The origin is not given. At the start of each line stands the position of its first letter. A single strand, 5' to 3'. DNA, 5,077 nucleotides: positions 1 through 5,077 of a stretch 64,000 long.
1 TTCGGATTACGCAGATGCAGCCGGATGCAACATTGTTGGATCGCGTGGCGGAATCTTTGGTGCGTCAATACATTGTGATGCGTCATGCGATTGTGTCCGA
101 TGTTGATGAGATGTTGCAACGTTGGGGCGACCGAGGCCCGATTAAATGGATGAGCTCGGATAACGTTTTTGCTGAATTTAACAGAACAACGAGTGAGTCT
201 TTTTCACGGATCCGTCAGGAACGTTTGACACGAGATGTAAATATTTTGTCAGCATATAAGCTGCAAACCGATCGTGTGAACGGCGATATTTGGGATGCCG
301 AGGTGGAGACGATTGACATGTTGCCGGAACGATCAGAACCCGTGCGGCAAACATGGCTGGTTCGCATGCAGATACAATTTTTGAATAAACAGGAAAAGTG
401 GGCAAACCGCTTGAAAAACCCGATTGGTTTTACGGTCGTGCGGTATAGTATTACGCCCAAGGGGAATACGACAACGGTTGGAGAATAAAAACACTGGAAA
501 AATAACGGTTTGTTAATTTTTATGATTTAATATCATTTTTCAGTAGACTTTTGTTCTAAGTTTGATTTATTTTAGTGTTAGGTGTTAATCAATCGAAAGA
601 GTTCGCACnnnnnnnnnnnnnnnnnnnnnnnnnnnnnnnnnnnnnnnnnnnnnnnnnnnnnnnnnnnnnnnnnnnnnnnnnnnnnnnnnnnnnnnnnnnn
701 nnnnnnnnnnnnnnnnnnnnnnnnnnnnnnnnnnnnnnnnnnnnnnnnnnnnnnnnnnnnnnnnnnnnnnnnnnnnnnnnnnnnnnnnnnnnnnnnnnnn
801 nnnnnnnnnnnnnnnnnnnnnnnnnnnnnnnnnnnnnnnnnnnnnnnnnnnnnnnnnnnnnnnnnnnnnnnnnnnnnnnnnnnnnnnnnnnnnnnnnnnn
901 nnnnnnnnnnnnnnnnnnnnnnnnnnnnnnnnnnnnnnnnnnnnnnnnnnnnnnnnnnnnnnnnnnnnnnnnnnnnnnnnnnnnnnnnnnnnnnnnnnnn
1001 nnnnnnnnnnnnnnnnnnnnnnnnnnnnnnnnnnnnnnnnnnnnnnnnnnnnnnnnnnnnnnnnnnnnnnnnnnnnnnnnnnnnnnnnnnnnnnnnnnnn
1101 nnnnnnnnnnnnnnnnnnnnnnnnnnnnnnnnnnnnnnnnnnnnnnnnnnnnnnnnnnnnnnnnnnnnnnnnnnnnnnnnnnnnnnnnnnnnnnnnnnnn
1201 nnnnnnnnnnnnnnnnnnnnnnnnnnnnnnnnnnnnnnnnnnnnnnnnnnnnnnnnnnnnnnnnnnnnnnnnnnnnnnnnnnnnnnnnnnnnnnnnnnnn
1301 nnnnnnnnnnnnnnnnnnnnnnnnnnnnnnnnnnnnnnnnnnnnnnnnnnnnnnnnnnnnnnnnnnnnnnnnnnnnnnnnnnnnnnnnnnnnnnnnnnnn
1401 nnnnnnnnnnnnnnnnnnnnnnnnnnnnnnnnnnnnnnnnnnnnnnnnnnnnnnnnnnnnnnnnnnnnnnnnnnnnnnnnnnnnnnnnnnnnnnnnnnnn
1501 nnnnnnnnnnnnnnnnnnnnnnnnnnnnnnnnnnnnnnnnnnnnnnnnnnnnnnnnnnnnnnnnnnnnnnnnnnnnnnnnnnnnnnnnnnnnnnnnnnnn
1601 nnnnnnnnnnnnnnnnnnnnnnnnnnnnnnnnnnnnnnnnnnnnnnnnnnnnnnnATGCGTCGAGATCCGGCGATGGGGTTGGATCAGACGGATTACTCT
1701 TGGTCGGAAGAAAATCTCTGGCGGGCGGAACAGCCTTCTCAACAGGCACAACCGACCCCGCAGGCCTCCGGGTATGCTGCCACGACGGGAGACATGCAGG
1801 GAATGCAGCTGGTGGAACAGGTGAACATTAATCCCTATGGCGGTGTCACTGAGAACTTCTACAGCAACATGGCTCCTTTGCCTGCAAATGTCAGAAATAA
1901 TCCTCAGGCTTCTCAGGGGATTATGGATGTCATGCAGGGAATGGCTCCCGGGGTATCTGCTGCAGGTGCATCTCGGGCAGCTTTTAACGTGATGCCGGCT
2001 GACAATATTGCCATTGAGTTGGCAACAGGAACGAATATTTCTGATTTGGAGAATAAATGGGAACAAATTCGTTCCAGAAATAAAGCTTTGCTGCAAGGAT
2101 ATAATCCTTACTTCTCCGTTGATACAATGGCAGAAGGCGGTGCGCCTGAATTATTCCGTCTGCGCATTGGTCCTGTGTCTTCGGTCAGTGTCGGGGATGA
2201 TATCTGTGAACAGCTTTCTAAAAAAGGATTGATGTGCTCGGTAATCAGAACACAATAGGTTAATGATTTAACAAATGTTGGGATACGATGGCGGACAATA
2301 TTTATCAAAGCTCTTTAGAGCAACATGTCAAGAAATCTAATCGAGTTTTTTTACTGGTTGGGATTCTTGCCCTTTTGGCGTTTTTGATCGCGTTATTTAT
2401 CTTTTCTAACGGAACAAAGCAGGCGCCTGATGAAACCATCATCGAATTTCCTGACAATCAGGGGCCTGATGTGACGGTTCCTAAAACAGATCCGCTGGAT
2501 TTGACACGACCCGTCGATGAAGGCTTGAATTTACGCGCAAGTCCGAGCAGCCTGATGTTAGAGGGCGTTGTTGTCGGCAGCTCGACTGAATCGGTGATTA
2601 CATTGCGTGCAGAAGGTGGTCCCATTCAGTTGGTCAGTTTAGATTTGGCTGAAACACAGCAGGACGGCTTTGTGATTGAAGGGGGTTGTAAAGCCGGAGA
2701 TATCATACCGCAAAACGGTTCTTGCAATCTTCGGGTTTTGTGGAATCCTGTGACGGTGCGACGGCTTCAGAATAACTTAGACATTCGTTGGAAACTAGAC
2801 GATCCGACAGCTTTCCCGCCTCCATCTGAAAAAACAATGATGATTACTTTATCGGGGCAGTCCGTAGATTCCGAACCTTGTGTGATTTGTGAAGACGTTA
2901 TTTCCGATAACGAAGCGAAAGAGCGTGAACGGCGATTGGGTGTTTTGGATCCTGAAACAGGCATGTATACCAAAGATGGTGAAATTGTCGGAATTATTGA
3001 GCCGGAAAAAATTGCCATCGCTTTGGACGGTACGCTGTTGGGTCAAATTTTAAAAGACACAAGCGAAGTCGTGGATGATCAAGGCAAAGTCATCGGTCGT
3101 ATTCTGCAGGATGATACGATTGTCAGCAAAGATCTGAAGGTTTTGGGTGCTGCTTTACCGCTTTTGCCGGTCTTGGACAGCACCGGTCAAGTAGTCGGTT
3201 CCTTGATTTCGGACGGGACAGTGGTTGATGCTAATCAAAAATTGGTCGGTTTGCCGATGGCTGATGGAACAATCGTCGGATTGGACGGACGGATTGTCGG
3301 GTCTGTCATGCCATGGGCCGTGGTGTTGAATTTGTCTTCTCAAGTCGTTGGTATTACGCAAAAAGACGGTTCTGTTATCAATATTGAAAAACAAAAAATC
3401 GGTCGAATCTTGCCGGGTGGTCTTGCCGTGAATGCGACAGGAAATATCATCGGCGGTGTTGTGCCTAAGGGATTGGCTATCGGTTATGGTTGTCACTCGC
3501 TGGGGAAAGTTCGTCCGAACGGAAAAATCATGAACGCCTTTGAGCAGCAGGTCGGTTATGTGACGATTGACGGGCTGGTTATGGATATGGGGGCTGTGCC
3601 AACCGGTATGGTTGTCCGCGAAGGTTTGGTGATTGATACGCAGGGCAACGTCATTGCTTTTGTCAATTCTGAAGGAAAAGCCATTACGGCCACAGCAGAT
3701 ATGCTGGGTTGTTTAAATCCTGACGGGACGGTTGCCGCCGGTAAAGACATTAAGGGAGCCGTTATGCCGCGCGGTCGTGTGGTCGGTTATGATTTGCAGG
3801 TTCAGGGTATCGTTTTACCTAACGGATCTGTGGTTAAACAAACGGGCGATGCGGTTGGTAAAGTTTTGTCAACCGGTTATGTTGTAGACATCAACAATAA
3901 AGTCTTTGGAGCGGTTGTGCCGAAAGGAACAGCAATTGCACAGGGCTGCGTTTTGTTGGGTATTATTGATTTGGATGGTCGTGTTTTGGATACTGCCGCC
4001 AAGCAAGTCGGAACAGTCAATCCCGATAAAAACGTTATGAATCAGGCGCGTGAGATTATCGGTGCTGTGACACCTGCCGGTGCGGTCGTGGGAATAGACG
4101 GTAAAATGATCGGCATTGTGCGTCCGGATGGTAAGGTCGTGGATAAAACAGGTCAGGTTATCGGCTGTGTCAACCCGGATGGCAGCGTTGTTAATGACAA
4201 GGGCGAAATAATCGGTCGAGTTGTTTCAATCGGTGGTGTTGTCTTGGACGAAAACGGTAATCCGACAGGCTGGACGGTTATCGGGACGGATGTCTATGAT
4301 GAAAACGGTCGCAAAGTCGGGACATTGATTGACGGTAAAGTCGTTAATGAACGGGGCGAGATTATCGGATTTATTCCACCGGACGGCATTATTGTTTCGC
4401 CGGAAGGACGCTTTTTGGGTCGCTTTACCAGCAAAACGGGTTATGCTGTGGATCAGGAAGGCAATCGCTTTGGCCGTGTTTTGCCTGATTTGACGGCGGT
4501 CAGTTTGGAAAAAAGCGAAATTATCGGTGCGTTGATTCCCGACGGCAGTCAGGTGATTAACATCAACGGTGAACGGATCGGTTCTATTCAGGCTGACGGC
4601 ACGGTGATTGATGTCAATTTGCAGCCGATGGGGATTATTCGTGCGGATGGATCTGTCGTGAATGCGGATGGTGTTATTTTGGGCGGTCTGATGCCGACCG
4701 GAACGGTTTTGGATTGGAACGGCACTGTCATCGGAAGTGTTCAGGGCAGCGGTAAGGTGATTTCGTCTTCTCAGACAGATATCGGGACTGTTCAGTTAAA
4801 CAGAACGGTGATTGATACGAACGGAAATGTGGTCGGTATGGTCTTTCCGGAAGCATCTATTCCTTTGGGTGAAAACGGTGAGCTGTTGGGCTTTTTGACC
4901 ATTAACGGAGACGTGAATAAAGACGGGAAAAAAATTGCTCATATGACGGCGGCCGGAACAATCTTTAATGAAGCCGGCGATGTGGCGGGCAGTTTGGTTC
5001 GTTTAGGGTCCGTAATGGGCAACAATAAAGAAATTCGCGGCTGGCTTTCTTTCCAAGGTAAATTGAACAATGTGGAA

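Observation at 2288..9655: CagY-like giant VirB10 (2455 aa) with ~1700-residue repeat-built periplasmic spacer and an extra disordered C-terminal tail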

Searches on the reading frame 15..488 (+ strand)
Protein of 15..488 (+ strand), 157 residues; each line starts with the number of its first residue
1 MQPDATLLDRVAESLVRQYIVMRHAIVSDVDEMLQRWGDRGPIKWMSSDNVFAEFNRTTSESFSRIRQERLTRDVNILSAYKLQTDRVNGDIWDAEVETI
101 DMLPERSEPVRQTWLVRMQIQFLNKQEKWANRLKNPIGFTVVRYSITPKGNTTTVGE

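Call 5: search_protein_families(library=pfam, proteins=[window:15-488:+], max_evalue=0.01)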
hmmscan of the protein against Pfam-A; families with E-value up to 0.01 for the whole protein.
window:15-488:+ (157 aa): 1 family
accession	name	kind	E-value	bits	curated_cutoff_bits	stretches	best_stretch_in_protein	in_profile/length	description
PF04335.19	VirB8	-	8.5e-07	29.4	23.2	1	9-147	76-211/213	VirB8 protein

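Call 6: search_protein_families(library=ncbifam, proteins=[window:15-488:+], max_evalue=0.01)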
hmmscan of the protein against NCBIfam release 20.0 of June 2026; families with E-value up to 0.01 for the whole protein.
window:15-488:+ (157 aa): 0 families

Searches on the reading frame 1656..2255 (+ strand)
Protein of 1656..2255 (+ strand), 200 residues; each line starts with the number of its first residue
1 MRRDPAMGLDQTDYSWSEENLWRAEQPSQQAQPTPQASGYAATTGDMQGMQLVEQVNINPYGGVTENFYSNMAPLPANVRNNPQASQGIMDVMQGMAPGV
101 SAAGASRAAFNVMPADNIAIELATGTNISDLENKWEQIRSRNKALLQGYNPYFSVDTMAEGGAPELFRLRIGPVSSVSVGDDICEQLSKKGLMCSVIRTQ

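Call 81: search_protein_families(library=pfam, proteins=[window:1656-2255:+], max_evalue=1)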
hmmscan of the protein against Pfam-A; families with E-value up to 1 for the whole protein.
window:1656-2255:+ (200 aa): 1 family
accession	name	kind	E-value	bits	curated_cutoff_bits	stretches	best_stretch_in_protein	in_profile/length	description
PF05036.18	SPOR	-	0.0037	18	21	1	122-198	9-76/76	SPOR domain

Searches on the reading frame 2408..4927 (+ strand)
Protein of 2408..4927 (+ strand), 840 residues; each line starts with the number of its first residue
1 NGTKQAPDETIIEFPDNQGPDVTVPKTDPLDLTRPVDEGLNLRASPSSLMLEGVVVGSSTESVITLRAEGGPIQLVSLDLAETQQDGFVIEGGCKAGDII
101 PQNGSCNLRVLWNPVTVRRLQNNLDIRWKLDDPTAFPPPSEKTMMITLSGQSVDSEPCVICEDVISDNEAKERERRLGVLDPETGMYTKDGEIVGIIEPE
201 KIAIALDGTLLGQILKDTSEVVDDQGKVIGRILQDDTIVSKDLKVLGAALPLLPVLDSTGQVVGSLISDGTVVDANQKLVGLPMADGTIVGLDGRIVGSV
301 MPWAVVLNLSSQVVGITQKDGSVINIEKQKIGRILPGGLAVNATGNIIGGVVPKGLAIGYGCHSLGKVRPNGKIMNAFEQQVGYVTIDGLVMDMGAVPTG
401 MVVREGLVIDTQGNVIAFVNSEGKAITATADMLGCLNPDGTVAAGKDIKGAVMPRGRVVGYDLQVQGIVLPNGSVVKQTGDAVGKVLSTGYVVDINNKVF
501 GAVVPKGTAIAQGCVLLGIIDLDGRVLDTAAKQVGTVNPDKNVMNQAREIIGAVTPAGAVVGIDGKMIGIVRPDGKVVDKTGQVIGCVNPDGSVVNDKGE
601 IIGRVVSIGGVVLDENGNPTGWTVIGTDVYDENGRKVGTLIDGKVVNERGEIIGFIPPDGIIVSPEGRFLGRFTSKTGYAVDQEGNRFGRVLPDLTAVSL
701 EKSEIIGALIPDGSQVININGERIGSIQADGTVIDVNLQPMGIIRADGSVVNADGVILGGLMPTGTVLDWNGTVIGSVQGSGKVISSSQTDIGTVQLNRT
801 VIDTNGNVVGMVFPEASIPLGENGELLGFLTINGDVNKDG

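Call 61: predict_structure(alignment_id=A2)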
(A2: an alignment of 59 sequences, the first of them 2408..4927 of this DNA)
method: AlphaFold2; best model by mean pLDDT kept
length: 840 residues; sequences in the alignment: 59
mean_pLDDT: 86.4   pTM: 0.73
mean pLDDT of the five models: 86.4, 86.4, 83.9, 83.7, 83.1
residues with pLDDT >= 90: 492; 70-90: 270; 50-70: 34; < 50: 44
segments of 3 or more residues with pLDDT < 50: 1-34, 157-165
pLDDT, mean of each block of 10 residues (from residue 1): 38 36 36 57 92 85 93 93 88 90 93 90 94 81 94 60 52 77 90 92 94 90 92 94 93 95 95 94 95 93 95 95 95 96 94 93 87 90 93 90 94 93 89 90 90 94 93 93 92 91 94 90 94 93 89 91 82 91 90 83 79 89 85 86 80 88 94 91 90 91 93 91 89 88 94 93 85 80 80 90 91 69 71 60
secondary structure, 60 per line:
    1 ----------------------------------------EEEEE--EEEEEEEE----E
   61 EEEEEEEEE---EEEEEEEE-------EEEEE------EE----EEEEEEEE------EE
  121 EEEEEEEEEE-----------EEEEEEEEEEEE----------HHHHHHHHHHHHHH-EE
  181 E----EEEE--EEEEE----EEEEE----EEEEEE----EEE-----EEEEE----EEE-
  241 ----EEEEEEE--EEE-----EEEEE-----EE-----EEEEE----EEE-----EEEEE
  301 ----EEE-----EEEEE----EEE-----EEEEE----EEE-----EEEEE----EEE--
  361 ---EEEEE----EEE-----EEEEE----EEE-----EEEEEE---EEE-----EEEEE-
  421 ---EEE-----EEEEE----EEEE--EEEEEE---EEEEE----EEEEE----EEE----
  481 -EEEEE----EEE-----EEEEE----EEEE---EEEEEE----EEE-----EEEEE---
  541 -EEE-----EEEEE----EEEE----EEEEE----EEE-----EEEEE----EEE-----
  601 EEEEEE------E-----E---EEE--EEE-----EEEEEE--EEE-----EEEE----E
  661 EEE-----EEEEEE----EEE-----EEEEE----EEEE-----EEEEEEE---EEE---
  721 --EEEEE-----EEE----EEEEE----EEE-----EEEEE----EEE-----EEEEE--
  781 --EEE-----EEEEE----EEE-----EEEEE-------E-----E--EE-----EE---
elements in order (helices of 4 or more, strands of 3 or more residues): E41-45 E48-55 E60-69 E73-80 E88-92 E105-112 E119-130 E142-153 H164-177 E179-181 E186-189 E192-196 E201-205 E210-215 E220-222 E228-232 E237-239 E245-251 E254-256 E262-266 E279-283 E288-290 E296-300 E305-307 E313-317 E322-324 E330-334 E339-341 E347-351 E356-358 E364-368 E373-375 E381-385 E390-392 E398-403 E407-409 E415-419 E424-426 E432-436 E441-444 E447-452 E456-460 E465-469 E474-476 E482-486 E491-493 E499-503 E508-511 E515-520 E525-527 E533-537 E542-544 E550-554 E559-562 E567-571 E576-578 E584-588 E593-595 E601-606 E623-625 E628-630 E636-641 E644-646 E652-655 E660-663 E669-674 E679-681 E687-691 E696-699 E705-711 E715-717 E723-727 E733-735 E740-744 E749-751 E757-761 E766-768 E774-778 E783-785 E791-795 E800-802 E808-812

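Call 69: fold_search(model_id=the predicted structure, library=pdb)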
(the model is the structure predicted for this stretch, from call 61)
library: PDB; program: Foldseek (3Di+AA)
matches with E <= 10: 1607; with E <= 0.001: 138
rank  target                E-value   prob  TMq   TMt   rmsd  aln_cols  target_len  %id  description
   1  8r50_A                2.1e-10  0.85  0.09  0.05  32.1      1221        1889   10  Mouse teneurin-3 compact dimer - A1B1 isoform (released 2024-05-08)
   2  6fvi                  7.6e-08  1.00  0.10  0.56  15.6       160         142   17  ASH / PapD-like domain of human CEP192 (PapD-like domain 7) (released 2019-03-20)
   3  7som_J                8.1e-08  1.00  0.12  0.15  10.4       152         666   12  Ciliary C2 central pair apparatus isolated from Chlamydomonas reinhardtii (released 2022-04-13)
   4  5xxz_B                1.5e-06  0.41  0.10  0.07  31.9      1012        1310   10  Crystal structure of a serine protease from Streptococcus species (released 2018-08-08)
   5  7sqc_M1               1.7e-06  1.00  0.11  0.15  25.1       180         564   14  Ciliary C1 central pair apparatus isolated from Chlamydomonas reinhardtii (released 2022-04-13)
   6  7sqc_O1               2.1e-06  1.00  0.12  0.15   2.7       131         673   15  Ciliary C1 central pair apparatus isolated from Chlamydomonas reinhardtii (released 2022-04-13)
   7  4aq1_A                3.5e-06  0.94  0.10  0.12  24.9       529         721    8  Structure of the SbsB S-layer protein of Geobacillus stearothermophilus PV72p2 in complex with nanobody KB6 (released 2012-06-13)
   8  9ijj_L                3.9e-06  1.00  0.11  0.37   7.1       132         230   17  In situ structure of the central apparatus in mouse sperm axoneme. (released 2025-06-04)
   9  4aq1_C                4.2e-06  0.95  0.10  0.13  24.4       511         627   10  Structure of the SbsB S-layer protein of Geobacillus stearothermophilus PV72p2 in complex with nanobody KB6 (released 2012-06-13)
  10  3f65_B                4.7e-06  1.00  0.11  0.40  19.3       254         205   11  The F4 fimbrial chaperone FaeE does not self-cap its interactive surfaces (released 2009-05-19)
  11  9fh8_A                5.3e-06  1.00  0.10  0.29   3.8       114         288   16  Crystal structure of the SPD-2 domain of Apis dorsata CEP192 (released 2025-03-26)
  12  3f6i_A                5.3e-06  1.00  0.11  0.43  19.2       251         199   12  Structure of the SeMet labeled F4 fibrial chaperone FaeE (released 2009-05-19)
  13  3gfu_C                6.3e-06  1.00  0.11  0.39  20.5       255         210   12  FaeE-FaeG chaperone-major pilin complex of F4 ac 5/95 fimbriae (released 2009-10-20)
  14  2e6j_MODEL_1_A        6.6e-06  1.00  0.11  0.71   4.1       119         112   16  Solution structure of the C-terminal PapD-like domain from human HYDIN protein (released 2007-07-03)
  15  7ptb                  6.6e-06  1.00  0.12  0.29  10.0       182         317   15  Crystal structure of the SPD-2 domain of human CEP192 (released 2022-04-06)
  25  1m1s                  1.2e-05  1.00  0.10  0.64   4.6       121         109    6  Structure of WR4, a C.elegans MSP family member (released 2003-07-29)
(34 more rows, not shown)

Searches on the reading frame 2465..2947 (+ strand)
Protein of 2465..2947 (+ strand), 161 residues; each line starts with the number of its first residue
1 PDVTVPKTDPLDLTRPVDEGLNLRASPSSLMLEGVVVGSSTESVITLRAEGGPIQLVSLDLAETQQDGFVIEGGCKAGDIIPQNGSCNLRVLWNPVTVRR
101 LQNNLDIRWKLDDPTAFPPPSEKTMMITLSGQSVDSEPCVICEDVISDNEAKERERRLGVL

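Call 81: search_protein_families(library=pfam, proteins=[window:2465-2947:+], max_evalue=1)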
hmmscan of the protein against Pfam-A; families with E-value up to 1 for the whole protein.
window:2465-2947:+ (161 aa): 3 families
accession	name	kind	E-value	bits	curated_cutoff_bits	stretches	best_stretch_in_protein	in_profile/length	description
PF22073.2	Cep192_D4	-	0.009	16.6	35.5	1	22-131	3-109/112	Cep192 domain 4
PF15780.11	ASH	-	0.049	14.2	27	1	27-98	11-79/98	Abnormal spindle-like microcephaly-assoc'd, ASPM-SPD-2-Hydin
PF09890.14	DUF2117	-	0.12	11.8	25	1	29-55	164-190/325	Uncharacterized protein conserved in archaea (DUF2117)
